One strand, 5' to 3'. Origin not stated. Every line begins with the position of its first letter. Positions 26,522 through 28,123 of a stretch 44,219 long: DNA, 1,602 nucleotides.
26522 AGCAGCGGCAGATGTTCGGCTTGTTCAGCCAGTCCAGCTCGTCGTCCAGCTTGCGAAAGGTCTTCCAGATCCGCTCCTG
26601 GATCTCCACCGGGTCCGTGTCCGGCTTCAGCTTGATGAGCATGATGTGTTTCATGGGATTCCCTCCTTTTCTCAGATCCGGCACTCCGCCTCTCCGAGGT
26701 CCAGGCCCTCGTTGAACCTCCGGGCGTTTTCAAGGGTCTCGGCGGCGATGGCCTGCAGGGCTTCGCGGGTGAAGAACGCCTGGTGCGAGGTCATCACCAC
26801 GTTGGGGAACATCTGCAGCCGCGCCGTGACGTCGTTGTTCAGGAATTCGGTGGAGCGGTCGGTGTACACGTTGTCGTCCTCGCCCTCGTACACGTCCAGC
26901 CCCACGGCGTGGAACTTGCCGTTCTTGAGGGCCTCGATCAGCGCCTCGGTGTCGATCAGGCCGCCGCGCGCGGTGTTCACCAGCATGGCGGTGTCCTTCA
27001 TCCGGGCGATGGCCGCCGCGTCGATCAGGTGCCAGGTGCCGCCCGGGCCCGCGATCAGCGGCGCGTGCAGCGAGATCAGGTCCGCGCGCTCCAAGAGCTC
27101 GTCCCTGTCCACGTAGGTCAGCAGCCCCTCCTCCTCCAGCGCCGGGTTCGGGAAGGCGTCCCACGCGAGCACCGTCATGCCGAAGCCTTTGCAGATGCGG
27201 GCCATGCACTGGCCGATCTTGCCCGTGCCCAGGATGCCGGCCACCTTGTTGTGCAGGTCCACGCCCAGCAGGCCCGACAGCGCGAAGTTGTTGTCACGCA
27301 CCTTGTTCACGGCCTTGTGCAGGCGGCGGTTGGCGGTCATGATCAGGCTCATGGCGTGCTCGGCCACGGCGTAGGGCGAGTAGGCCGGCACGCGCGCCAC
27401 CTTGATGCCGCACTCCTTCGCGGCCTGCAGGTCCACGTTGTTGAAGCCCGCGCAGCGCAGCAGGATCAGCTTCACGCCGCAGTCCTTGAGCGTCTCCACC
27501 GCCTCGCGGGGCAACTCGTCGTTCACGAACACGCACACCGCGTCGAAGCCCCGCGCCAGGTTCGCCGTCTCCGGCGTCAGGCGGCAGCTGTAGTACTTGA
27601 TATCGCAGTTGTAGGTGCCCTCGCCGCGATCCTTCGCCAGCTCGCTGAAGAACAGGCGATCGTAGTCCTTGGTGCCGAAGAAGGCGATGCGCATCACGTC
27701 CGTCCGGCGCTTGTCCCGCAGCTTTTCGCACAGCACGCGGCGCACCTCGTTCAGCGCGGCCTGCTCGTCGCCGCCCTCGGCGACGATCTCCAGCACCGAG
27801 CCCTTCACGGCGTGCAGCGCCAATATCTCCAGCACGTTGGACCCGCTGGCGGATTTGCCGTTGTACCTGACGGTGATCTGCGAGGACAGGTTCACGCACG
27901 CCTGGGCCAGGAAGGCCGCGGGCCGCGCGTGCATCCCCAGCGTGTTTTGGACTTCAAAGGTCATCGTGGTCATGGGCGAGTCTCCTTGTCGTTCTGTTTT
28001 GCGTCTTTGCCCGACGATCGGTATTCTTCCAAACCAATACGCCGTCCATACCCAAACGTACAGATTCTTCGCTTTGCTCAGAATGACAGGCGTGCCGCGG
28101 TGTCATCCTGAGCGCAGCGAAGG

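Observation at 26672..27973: HPr phosphocarrier domain fused in-frame to D-lactate dehydrogenase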

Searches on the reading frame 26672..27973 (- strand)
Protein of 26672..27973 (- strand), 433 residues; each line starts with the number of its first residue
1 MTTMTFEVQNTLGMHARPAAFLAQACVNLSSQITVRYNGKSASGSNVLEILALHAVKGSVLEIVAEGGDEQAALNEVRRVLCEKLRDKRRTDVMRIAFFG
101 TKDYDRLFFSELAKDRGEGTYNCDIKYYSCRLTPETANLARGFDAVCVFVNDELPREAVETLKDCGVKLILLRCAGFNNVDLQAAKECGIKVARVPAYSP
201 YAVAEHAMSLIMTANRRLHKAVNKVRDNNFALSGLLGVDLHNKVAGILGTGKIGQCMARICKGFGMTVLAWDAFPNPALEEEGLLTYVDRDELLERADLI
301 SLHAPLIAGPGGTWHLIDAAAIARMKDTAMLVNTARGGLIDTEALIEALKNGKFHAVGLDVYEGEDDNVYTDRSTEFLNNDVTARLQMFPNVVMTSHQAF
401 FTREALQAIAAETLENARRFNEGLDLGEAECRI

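Call 3: search_protein_families(library=pfam, proteins=[window:26672-27973:-], max_evalue=0.01)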
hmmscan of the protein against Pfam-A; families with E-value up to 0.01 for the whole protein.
window:26672-27973:- (433 aa): 3 families
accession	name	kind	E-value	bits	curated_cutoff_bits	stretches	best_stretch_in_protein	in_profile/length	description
PF02826.25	2-Hacid_dh_C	-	9.7e-48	162.3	25.1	1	208-399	1-178/178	D-isomer specific 2-hydroxyacid dehydrogenase, NAD binding domain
PF00389.36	2-Hacid_dh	-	2.3e-29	102.2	24.6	1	122-423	19-126/134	D-isomer specific 2-hydroxyacid dehydrogenase, catalytic domain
PF00381.24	PTS-HPr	-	1.9e-19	69.9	23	1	4-80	3-78/81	PTS HPr component phosphorylation site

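Call 4: search_protein_families(library=ncbifam, proteins=[window:26672-27973:-], max_evalue=0.01)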
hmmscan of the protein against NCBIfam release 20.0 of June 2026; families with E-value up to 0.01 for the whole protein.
window:26672-27973:- (433 aa): 31 families (the best 25 are shown)
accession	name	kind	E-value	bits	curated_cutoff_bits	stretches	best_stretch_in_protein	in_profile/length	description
NF000492.1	vanH_gen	exception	1.1e-65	221.7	540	1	131-421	31-311/312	D-lactate dehydrogenase VanH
NF000371.1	vanH_Agroup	exception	7.6e-55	186.4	700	1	151-421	56-316/322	VanH-A/VanH-Pt family D-lactate dehydrogenase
NF009127.0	PRK12480.1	equivalog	1.8e-54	185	579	1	94-417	2-316/330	D-lactate dehydrogenase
TIGR01327.1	PGDH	equivalog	3.6e-53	181.1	454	1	143-421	41-301/525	phosphoglycerate dehydrogenase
NF006374.0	PRK08605.1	subfamily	3.6e-53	180.8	356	1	94-416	2-317/332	D-lactate dehydrogenase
NF000112.1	vanH-Amyco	exception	5.9e-49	167.2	625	1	160-420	89-339/348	VanH-AOV family D-lactate dehydrogenase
NF000128.1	vanH-Sc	exception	1.2e-48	166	650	1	132-417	52-327/337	D-lactate dehydrogenase VanH-Sc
NF000004.1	vanH-D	exception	2.8e-48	164.7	550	1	133-424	39-320/323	D-lactate dehydrogenase VanH-D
NF000151.1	vanH-Ac1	exception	6.8e-48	163.7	750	1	135-423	71-350/351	D-lactate dehydrogenase VanH-Ac1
NF009714.1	PRK13243.1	equivalog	1.7e-47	162.4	455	1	140-423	43-315/332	glyoxylate reductase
NF005069.0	PRK06487.1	equivalog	4.2e-47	160.7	448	1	160-423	62-313/320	2-hydroxyacid dehydrogenase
NF005387.0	PRK06932.1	equivalog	2.4e-39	135.2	492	1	141-420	41-309/314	2-hydroxyacid dehydrogenase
NF006263.0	PRK08410.1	equivalog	3.6e-38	131.7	389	1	133-422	31-308/311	D-2-hydroxyacid dehydrogenase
NF011938.0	PRK15409.1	equivalog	1.2e-34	119.8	492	1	175-369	75-270/324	glyoxylate/hydroxypyruvate reductase GhrB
NF001309.0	PRK00257.1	equivalog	2.4e-34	118.9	434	1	160-367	52-239/379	4-phosphoerythronate dehydrogenase PdxB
TIGR01003.1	PTS_HPr_family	subfamily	1.3e-17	63.6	47.9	1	1-80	1-80/82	HPr family phosphocarrier protein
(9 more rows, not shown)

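Call 5: find_homologous_proteins(query=window:26672-27973:-, max_evalue=1e-10)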
Query window:26672-27973:- (433 aa): 8000 proteins with E <= 1e-10 among 8000 candidates; the best 120 are listed.
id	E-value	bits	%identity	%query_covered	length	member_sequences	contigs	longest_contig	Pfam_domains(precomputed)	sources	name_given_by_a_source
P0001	3.8e-270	914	93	100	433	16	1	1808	PF00381.25,PF00389.37,PF02826.26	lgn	-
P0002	1.3e-265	899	93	100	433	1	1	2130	PF00381.25,PF00389.37,PF02826.26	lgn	-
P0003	2.7e-255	865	90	100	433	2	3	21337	PF00381.25,PF00389.37,PF02826.26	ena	-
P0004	5.2e-255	864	89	100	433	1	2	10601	PF00381.25,PF00389.37,PF02826.26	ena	-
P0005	3.1e-254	861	89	100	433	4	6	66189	PF00381.25,PF00389.37,PF02826.26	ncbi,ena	-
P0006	1.2e-251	853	87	100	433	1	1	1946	PF00381.25,PF00389.37,PF02826.26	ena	-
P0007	1.7e-251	852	88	100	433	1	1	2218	PF00381.25,PF00389.37,PF02826.26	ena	-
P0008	4.5e-251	851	87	100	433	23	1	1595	PF00381.25,PF00389.37,PF02826.26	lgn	-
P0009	2.6e-250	848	88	100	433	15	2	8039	PF00381.25,PF00389.37,PF02826.26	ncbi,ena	-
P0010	2.6e-247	838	85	100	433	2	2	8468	PF00381.25,PF00389.37,PF02826.26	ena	-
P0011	3.5e-246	835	85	100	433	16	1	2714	PF00381.25,PF00389.37,PF02826.26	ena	-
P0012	3.7e-244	828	84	100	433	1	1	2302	PF00381.25,PF00389.37,PF02826.26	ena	-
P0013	4.3e-243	825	84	100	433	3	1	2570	PF00381.25,PF00389.37,PF02826.26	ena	-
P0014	8.6e-240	814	83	99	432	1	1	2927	PF00381.25,PF00389.37,PF02826.26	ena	-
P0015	5.2e-239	811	84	100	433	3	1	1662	PF00381.25,PF00389.37,PF02826.26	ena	-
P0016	3.2e-237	805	82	100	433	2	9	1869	PF00381.25,PF00389.37,PF02826.26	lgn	-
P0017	4.7e-237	805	83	100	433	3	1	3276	PF00381.25,PF00389.37,PF02826.26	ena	-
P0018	5.5e-237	804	81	100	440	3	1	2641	PF00381.25,PF00389.37,PF02826.26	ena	-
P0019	6.6e-234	794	81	100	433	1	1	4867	PF00381.25,PF00389.37,PF02826.26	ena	-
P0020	1.7e-232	790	80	100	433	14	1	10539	PF00381.25,PF00389.37,PF02826.26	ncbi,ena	-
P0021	5.6e-232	788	80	100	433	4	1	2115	PF00381.25,PF00389.37,PF02826.26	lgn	-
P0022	7.1e-232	788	80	100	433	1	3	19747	PF00381.25,PF00389.37,PF02826.26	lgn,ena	-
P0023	1.3e-230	783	80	100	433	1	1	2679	PF00381.25,PF00389.37,PF02826.26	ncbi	-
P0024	4.7e-230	782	79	100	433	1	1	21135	PF00381.25,PF00389.37,PF02826.26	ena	-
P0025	4.8e-230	782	79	100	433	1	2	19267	PF00381.25,PF00389.37,PF02826.26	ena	-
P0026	2.9e-229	779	80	100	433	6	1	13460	PF00381.25,PF00389.37,PF02826.26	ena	-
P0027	1.4e-228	777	80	100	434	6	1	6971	PF00381.25,PF00389.37,PF02826.26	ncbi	-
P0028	7.1e-228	774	78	100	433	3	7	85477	PF00381.25,PF00389.37,PF02826.26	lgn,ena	-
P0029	1.3e-227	774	78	100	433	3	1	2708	PF00381.25,PF00389.37,PF02826.26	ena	-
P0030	1.4e-227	773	78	100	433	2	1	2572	PF00381.25,PF00389.37,PF02826.26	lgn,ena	-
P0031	2.6e-227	773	79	100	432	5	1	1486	PF00381.25,PF00389.37,PF02826.26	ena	-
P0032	4.1e-227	772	77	100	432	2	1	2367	PF00381.25,PF00389.37,PF02826.26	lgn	-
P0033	5.3e-227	772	78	100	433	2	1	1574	PF00381.25,PF00389.37,PF02826.26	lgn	-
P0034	5.5e-227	772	79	100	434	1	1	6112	PF00381.25,PF00389.37,PF02826.26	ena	-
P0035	1.1e-226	770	89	89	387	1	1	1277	PF00381.25,PF00389.37,PF02826.26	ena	-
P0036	1.3e-226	770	78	100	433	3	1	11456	PF00381.25,PF00389.37,PF02826.26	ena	-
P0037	1.4e-226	770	79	100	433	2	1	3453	PF00381.25,PF00389.37,PF02826.26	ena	-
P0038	6.3e-226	768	79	100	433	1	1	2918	PF00381.25,PF00389.37,PF02826.26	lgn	-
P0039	6.6e-226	768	78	100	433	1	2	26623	PF00381.25,PF00389.37,PF02826.26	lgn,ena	-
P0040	1.1e-225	767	79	100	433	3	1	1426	PF00381.25,PF00389.37,PF02826.26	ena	-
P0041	3.0e-225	766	78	100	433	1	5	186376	PF00381.25,PF00389.37,PF02826.26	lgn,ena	-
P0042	3.4e-225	766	78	100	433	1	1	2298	PF00381.25,PF00389.37,PF02826.26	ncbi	-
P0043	4.3e-225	765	78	100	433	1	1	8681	PF00381.25,PF00389.37,PF02826.26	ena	-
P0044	5.7e-225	765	78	100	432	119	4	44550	PF00381.25,PF00389.37,PF02826.26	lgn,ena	-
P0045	1.2e-224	764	76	100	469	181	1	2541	PF00381.25,PF00389.37,PF02826.26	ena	-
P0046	2.2e-224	763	77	100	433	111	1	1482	PF00381.25,PF00389.37,PF02826.26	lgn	-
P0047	2.2e-224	763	78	100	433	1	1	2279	PF00381.25,PF00389.37,PF02826.26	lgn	-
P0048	3.2e-224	762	77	100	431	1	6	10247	PF00381.25,PF00389.37,PF02826.26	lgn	-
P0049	9.1e-224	761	77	100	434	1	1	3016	PF00381.25,PF00389.37,PF02826.26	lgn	-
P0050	1.4e-223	760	78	100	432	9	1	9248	PF00381.25,PF00389.37,PF02826.26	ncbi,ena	-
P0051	3.1e-223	759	78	100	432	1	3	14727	PF00381.25,PF00389.37,PF02826.26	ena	-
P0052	3.2e-223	759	77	100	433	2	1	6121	PF00381.25,PF00389.37,PF02826.26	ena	-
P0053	3.7e-222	756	77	100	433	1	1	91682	PF00381.25,PF00389.37,PF02826.26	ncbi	-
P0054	4.2e-222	755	83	93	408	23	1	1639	PF00381.25,PF00389.37,PF02826.26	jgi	-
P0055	8.6e-222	754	76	100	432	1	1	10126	PF00381.25,PF00389.37,PF02826.26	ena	-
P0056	1.0e-221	754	77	100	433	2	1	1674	PF00381.25,PF00389.37,PF02826.26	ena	-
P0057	1.5e-221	754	76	100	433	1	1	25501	PF00381.25,PF00389.37,PF02826.26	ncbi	-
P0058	1.1e-220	751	77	100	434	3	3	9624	PF00381.25,PF00389.37,PF02826.26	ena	-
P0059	1.4e-220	750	77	100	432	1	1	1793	PF00381.25,PF00389.37,PF02826.26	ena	-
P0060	2.3e-220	750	76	100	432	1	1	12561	PF00381.25,PF00389.37,PF02826.26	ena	-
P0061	3.5e-220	749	77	100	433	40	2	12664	PF00381.25,PF00389.37,PF02826.26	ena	-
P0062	4.0e-220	749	76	100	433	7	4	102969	PF00381.25,PF00389.37,PF02826.26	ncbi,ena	-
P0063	4.3e-220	749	76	100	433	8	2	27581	PF00381.25,PF00389.37,PF02826.26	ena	-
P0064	6.6e-220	748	76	100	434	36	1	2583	PF00381.25,PF00389.37,PF02826.26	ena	-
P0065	6.7e-220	748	77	100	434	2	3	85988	PF00381.25,PF00389.37,PF02826.26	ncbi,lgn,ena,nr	ncbi:MAG: HPr family phosphocarrier protein [Lachnospiraceae bacterium]|nr:HPr family phosphocarrier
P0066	1.2e-219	747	78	96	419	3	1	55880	PF00381.25,PF00389.37,PF02826.26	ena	-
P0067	1.9e-219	747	75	100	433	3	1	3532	PF00381.25,PF00389.37,PF02826.26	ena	-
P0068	2.4e-219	746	77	99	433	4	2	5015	PF00381.25,PF00389.37,PF02826.26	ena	-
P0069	4.9e-219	745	74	100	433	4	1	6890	PF00381.25,PF00389.37,PF02826.26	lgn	-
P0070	9.4e-219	744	76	100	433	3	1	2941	PF00381.25,PF00389.37,PF02826.26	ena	-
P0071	1.2e-218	744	74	100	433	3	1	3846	PF00381.25,PF00389.37,PF02826.26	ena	-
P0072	1.7e-218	744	76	99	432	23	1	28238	PF00381.25,PF00389.37,PF02826.26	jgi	-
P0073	3.0e-218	743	75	100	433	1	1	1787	PF00381.25,PF00389.37,PF02826.26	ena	-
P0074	3.2e-218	743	76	100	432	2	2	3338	PF00381.25,PF00389.37,PF02826.26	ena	-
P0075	3.6e-218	742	74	100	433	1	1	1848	PF00381.25,PF00389.37,PF02826.26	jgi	jgi:D-lactate dehydrogenase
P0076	9.6e-218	741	75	100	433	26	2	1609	PF00381.25,PF00389.37,PF02826.26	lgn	-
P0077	1.2e-217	741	75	100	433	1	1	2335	PF00381.25,PF00389.37,PF02826.26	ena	-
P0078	1.5e-217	740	75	100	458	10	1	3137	PF00381.25,PF00389.37,PF02826.26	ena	-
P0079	2.7e-217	740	76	100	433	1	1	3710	PF00381.25,PF00389.37,PF02826.26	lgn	-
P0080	3.7e-217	739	75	100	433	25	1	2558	PF00381.25,PF00389.37,PF02826.26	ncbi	-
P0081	6.8e-217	738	75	100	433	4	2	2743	PF00381.25,PF00389.37,PF02826.26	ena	-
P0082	1.3e-216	737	74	100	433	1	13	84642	PF00381.25,PF00389.37,PF02826.26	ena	-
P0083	1.5e-216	737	75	100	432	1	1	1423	PF00381.25,PF00389.37,PF02826.26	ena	-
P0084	2.7e-216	736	74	100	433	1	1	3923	PF00381.25,PF00389.37,PF02826.26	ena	-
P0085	4.0e-216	736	74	100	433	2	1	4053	PF00381.25,PF00389.37,PF02826.26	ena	-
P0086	2.3e-215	733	74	100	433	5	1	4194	PF00381.25,PF00389.37,PF02826.26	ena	-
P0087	1.3e-214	731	74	100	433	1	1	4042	PF00381.25,PF00389.37,PF02826.26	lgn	-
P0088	2.0e-214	730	75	100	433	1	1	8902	PF00381.25,PF00389.37,PF02826.26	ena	-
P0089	7.7e-210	715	74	98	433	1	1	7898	PF00381.25,PF00389.37,PF02826.26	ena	-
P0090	1.8e-209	714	77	96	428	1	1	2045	PF00381.25,PF00389.37,PF02826.26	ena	-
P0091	1.9e-209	714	73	100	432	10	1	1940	PF00381.25,PF00389.37,PF02826.26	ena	-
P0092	6.9e-209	712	72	100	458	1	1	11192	PF00381.25,PF03446.22,PF00389.37,PF02826.26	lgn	-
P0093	1.6e-208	711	73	100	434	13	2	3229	PF00381.25,PF00389.37,PF02826.26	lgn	-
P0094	3.0e-208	710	72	100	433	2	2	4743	PF00381.25,PF00389.37,PF02826.26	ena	-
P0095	3.2e-208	710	77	93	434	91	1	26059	PF00381.25,PF00389.37,PF02826.26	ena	-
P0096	6.2e-208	709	72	100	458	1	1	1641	PF00381.25,PF03446.22,PF00389.37,PF02826.26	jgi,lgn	jgi:D-lactate dehydrogenase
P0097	2.9e-207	707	72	100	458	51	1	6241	PF00381.25,PF03446.22,PF00389.37,PF02826.26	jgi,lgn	jgi:D-lactate dehydrogenase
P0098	3.5e-207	706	72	100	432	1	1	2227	PF00381.25,PF00389.37,PF02826.26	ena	-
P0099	3.6e-207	706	72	100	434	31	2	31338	PF00381.25,PF00389.37,PF02826.26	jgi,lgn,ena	jgi:D-lactate dehydrogenase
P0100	6.5e-207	705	72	100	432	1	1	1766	PF00381.25,PF00389.37,PF02826.26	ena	-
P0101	9.8e-207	705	72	100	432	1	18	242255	PF00381.25,PF00389.37,PF02826.26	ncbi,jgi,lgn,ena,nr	ncbi:MAG: fused HPr family phosphocarrier protein/2-hydroxyacid dehydrogenase [Lachnospiraceae bacte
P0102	1.4e-206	704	72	100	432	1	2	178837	PF00381.25,PF00389.37,PF02826.26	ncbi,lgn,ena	-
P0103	1.4e-206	704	72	100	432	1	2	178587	PF00381.25,PF00389.37,PF02826.26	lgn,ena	-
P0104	2.3e-206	704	72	100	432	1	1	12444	PF00381.25,PF00389.37,PF02826.26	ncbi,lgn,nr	ncbi:MAG: fused HPr family phosphocarrier protein/2-hydroxyacid dehydrogenase [Lachnospiraceae bacte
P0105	2.4e-206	704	72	100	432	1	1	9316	PF00381.25,PF00389.37,PF02826.26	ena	-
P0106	3.1e-206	703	72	100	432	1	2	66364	PF00381.25,PF00389.37,PF02826.26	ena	-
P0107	3.2e-206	703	72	100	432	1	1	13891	PF00381.25,PF00389.37,PF02826.26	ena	-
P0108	3.5e-206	703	72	100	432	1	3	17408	PF00381.25,PF00389.37,PF02826.26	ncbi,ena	-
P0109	3.8e-206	703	72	100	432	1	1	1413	PF00381.25,PF00389.37,PF02826.26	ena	-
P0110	3.9e-206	703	72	100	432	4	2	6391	PF00381.25,PF00389.37,PF02826.26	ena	-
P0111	4.5e-206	703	71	100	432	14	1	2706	PF00381.25,PF00389.37,PF02826.26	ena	-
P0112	4.5e-206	703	72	100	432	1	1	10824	PF00381.25,PF00389.37,PF02826.26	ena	-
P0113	5.0e-206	702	72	100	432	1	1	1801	PF00381.25,PF00389.37,PF02826.26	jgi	jgi:D-lactate dehydrogenase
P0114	6.8e-206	702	72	100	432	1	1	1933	PF00381.25,PF00389.37,PF02826.26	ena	-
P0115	1.3e-205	701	72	100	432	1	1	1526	PF00381.25,PF00389.37,PF02826.26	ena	-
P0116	1.4e-205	701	72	100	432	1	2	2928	PF00381.25,PF00389.37,PF02826.26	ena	-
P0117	7.2e-205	699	72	100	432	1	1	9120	PF00381.25,PF00389.37,PF02826.26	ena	-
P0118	3.6e-204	696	71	100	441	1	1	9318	PF00381.25,PF00389.37,PF02826.26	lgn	-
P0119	2.0e-203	694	70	100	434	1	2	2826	PF00381.25,PF00389.37,PF02826.26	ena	-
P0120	2.3e-203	694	70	100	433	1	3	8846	PF00381.25,PF00389.37,PF02826.26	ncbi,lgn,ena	-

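Call 8: find_related_loci(query=window:26672-27973:-, collection=genome_contigs, flank=10000)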
Query window:26672-27973:- (433 aa) in genome_contigs; peptide patterns used: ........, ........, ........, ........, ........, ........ (x = any residue, [..] = any of these).
97 stretches matched a pattern; 76 encode a relative of the query (tblastn E <= 1e-3); 76 distinct loci.
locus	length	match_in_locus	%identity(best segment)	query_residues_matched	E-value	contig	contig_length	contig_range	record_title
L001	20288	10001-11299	97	1-433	0e+0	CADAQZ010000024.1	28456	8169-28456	MAG: uncultured Clostridiales bacterium isolate RUG13544 genome assembly, contig: RUG13544_asm_24, whole genome shotgun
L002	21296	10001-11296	88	1-432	0e+0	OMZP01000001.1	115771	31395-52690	uncultured Clostridiales bacterium isolate RUG103 genome assembly, contig: scaffold_115, whole genome shotgun sequence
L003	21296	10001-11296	87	1-432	0e+0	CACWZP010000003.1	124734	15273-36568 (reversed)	MAG: uncultured Clostridiales bacterium isolate RUG11065 genome assembly, contig: RUG11065_asm_3, whole genome shotgun s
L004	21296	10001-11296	85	1-432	0e+0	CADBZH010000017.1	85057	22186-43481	MAG: uncultured Clostridiales bacterium isolate RUG14431 genome assembly, contig: RUG14431_asm_17, whole genome shotgun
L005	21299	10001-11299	80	1-433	0e+0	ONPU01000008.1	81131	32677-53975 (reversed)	uncultured Clostridiales bacterium isolate RUG534 genome assembly, contig: scaffold_371, whole genome shotgun sequence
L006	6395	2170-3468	80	1-432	0e+0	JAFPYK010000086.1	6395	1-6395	MAG: Lachnospiraceae bacterium isolate RGIG1588 Goat_Abomasum.Co__c711207, whole genome shotgun sequence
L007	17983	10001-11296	78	1-432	0e+0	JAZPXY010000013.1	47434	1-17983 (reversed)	MAG: Bulleidia sp. isolate T1900044649_TS20190115.MAGScoT_cleanbin_000018 SGB_1401_k141_567489, whole genome shotgun seq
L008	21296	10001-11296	78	1-432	0e+0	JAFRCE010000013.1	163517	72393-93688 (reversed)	MAG: Solobacterium sp. isolate RGIG2362 Goat_Ileum-2__c114736, whole genome shotgun sequence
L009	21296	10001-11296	78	1-432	0e+0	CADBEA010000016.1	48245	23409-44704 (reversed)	MAG: uncultured Erysipelotrichaceae bacterium isolate RUG13885 genome assembly, contig: RUG13885_asm_16, whole genome sh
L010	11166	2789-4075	77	4-432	0e+0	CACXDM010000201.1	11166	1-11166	MAG: uncultured Erysipelotrichaceae bacterium isolate RUG11161 genome assembly, contig: RUG11161_asm_201, whole genome s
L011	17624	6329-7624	78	1-432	0e+0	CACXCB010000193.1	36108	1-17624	MAG: uncultured Erysipelotrichaceae bacterium isolate RUG11122 genome assembly, contig: RUG11122_asm_193, whole genome s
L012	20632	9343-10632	77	1-430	0e+0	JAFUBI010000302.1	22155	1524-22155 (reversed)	MAG: Oscillospiraceae bacterium isolate RGIG4339 Roe_deer_Jejunum-1__c223928, whole genome shotgun sequence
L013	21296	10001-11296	77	1-432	0e+0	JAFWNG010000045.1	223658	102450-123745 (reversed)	MAG: Solobacterium sp. isolate RGIG5894 Sheep_Jejunum-5__c185341, whole genome shotgun sequence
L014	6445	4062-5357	77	1-432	0e+0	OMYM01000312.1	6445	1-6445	uncultured Erysipelotrichaceae bacterium isolate RUG087 genome assembly, contig: k87_23356128, whole genome shotgun sequ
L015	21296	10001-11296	76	1-432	0e+0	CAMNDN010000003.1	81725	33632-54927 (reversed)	MAG: uncultured Lachnospiraceae bacterium isolate SRR873597_bin.91_metaWRAP_v1.3_MAG genome assembly, contig: NODE.399_l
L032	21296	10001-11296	69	1-432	0e+0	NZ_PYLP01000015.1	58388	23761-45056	Faecalibacillus faecis strain SNUG30370 scaffold_14, whole genome shotgun sequence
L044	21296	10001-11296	66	1-432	0e+0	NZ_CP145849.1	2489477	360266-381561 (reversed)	Mitsuokella multacida strain DSM 20544 chromosome, complete genome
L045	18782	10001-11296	66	1-432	0e+0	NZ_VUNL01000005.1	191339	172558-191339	Selenomonas montiformis strain WCA-380-WT-3B3 seq5, whole genome shotgun sequence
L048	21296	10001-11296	65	1-430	0e+0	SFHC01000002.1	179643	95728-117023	MAG: [Eubacterium] saphenum isolate W0P9.026 Contig8, whole genome shotgun sequence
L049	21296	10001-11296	65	1-430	0e+0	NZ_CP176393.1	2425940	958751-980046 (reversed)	Eubacterium sp. F2 chromosome, complete genome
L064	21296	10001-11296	66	1-432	0e+0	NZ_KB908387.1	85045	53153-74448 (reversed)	Selenomonas bovis DSM 23594 F599DRAFT_scaffold00009.9, whole genome shotgun sequence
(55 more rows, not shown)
